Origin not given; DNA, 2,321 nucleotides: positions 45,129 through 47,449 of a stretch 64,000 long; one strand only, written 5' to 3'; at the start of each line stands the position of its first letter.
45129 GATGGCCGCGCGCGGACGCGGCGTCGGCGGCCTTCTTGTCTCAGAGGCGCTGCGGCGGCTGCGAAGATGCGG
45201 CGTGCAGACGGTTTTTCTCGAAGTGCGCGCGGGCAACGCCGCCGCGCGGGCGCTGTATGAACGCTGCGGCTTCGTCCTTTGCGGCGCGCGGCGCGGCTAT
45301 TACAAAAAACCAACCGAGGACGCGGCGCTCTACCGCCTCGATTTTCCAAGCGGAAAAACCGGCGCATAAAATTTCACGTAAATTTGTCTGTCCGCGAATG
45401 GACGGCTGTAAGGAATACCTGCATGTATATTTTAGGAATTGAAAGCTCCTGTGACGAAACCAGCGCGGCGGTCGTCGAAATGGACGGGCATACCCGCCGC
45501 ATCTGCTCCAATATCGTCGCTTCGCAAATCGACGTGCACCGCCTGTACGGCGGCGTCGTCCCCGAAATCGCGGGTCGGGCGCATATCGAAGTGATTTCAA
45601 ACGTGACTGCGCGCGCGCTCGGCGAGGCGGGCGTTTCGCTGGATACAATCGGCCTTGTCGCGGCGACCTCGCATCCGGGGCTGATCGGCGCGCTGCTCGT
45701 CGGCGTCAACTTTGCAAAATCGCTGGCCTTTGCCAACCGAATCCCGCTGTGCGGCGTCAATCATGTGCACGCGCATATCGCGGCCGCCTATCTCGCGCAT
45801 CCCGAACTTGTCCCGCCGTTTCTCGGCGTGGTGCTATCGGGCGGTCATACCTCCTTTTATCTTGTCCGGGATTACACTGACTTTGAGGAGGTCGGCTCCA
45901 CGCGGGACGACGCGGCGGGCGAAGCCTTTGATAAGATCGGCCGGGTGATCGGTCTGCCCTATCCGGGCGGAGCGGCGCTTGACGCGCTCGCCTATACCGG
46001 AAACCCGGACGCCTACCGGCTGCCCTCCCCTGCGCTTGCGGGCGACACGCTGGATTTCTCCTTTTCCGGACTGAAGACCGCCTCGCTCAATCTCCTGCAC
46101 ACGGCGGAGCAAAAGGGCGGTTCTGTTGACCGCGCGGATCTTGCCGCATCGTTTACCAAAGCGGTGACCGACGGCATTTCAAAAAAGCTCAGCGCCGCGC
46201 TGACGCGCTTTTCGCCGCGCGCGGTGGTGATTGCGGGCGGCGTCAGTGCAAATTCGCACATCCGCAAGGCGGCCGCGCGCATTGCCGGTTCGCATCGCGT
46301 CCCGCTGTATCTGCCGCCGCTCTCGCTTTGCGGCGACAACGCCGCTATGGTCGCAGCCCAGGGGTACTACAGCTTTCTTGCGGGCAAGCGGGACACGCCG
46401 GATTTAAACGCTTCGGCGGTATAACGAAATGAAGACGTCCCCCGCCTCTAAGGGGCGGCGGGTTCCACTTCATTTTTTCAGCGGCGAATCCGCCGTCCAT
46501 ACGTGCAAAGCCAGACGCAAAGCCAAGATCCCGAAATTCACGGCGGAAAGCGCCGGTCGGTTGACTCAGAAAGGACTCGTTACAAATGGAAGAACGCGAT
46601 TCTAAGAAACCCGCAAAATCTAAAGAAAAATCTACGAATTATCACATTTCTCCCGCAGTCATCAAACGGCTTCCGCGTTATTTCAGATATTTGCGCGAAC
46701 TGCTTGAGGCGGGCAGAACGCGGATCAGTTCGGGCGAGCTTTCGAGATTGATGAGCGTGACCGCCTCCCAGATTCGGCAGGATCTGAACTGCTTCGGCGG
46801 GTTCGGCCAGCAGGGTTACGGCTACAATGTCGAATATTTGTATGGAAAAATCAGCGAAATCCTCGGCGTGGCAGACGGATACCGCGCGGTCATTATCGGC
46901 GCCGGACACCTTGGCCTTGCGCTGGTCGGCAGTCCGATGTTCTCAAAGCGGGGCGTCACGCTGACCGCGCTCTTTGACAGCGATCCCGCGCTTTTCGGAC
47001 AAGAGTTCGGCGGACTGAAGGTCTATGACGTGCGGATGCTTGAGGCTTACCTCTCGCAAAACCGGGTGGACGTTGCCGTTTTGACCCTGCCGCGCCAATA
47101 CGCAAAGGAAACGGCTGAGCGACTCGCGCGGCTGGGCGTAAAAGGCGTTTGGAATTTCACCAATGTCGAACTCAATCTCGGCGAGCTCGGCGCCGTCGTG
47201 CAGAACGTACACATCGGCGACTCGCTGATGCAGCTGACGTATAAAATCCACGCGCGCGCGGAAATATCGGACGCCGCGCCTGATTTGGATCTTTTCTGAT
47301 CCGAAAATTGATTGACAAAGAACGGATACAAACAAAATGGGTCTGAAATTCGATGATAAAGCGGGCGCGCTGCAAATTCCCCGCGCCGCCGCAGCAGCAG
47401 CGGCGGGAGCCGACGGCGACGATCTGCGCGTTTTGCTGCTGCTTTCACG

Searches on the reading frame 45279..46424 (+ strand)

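Call 28: search_protein_families(library=pfam, proteins=[window:45279-46424:+])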
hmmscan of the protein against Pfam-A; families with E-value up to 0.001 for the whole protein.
window:45279-46424:+ (381 aa): 2 families
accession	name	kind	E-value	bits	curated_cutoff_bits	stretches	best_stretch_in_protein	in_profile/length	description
PF00814.31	TsaD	-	2.6e-83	280.2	24.8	1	75-359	2-263/264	tRNA N6-adenosine threonylcarbamoyltransferase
PF22521.2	HypF_C_2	-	0.00016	22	27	1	275-354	156-235/241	Carbamoyltransferase, Kae1-like Domain, second subdomain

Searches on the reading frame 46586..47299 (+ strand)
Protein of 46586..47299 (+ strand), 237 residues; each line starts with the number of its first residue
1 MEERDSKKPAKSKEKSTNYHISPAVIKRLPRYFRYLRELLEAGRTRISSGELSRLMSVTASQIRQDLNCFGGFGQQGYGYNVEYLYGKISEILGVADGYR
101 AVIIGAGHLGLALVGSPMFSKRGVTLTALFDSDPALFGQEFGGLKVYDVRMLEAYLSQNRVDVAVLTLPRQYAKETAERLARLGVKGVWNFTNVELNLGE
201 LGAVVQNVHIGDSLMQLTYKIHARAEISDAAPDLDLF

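Call 28: search_protein_families(library=pfam, proteins=[window:46586-47299:+])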
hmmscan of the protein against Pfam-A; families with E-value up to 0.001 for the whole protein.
window:46586-47299:+ (237 aa): 2 families
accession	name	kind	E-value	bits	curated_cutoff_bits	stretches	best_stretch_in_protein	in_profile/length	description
PF06971.19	Put_DNA-bind_N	-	2.4e-20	72.8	27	1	20-68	1-49/49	Putative DNA-binding protein N-terminus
PF02629.25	CoA_binding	-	1.4e-19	71.1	22.3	1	99-193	4-96/97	CoA binding domain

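Call 81: find_homologous_proteins(query=window:46586-47299:+, max_evalue=1e-40)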
Query window:46586-47299:+ (237 aa): 7919 proteins with E <= 1e-40 among 8000 candidates; the best 120 are listed.
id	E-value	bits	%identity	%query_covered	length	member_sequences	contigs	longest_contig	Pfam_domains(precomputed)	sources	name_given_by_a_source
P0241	1.3e-150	517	100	100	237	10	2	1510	PF02629.26,PF06971.20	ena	-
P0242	2.0e-124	431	82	100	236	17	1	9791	PF02629.26,PF06971.20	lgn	-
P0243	1.7e-109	383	77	93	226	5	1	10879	PF02629.26,PF06971.20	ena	-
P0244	1.7e-109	383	77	93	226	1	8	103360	PF02629.26,PF06971.20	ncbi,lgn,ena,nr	ncbi:MAG: redox-sensing transcriptional repressor Rex [Clostridia bacterium]|nr:redox-sensing transc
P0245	2.3e-109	382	77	93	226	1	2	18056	PF02629.26,PF06971.20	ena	-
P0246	2.3e-109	382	77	93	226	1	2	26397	PF02629.26,PF06971.20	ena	-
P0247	3.1e-109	382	77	93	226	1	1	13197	PF02629.26,PF06971.20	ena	-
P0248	4.7e-109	381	77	93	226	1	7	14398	PF02629.26,PF06971.20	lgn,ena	-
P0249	2.2e-108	379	77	93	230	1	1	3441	PF02629.26,PF06971.20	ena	-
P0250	2.3e-108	379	77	93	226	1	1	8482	PF02629.26,PF06971.20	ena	-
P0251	4.0e-107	375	76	92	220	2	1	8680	PF02629.26,PF06971.20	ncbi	-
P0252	9.7e-107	374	78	90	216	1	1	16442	PF02629.26,PF06971.20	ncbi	-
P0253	1.3e-106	373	74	95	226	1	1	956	PF02629.26,PF06971.20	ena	-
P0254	1.7e-106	373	76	92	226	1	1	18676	PF02629.26,PF06971.20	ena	-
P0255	3.0e-106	372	78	88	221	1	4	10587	PF02629.26,PF06971.20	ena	-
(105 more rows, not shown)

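Call 82: find_encoding_contigs(protein=P0242, flank=2500, max_places=4)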
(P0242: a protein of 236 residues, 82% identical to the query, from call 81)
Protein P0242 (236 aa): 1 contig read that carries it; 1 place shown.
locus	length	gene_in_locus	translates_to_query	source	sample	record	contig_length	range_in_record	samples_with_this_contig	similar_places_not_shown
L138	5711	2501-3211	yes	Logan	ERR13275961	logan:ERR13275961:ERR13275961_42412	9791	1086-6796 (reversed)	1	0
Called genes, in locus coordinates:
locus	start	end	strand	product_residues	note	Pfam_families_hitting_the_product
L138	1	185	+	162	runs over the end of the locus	PF00383:dCMP_cyt_deam_1, PF14437:MafB19-deam (weak)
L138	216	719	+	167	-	PF01451:LMWPc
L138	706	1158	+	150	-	PF13302:Acetyltransf_3 (weak), PF00583:Acetyltransf_1, PF13673:Acetyltransf_10, PF13508:Acetyltransf_7, PF08445:FR47 (weak)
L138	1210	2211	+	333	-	PF00814:TsaD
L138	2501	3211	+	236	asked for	PF06971:Put_DNA-bind_N, PF02629:CoA_binding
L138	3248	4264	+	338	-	PF07261:DnaB_2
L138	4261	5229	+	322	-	PF00308:Bac_DnaA (weak), PF01695:IstB_IS21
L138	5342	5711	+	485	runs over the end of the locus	?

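Call 83: find_encoding_contigs(protein=P0241, flank=2500, max_places=6)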
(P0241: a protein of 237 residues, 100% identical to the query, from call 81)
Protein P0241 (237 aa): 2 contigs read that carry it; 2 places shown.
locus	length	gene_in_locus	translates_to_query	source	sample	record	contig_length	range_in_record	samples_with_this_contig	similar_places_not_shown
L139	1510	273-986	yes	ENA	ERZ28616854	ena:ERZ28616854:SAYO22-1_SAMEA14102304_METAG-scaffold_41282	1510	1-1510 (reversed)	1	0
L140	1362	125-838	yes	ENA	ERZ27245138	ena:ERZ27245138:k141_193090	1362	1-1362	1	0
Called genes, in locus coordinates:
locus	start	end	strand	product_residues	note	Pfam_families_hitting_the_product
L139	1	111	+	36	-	?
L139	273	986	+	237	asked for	PF06971:Put_DNA-bind_N, PF02629:CoA_binding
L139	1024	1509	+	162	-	?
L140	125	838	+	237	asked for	PF06971:Put_DNA-bind_N, PF02629:CoA_binding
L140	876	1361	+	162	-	?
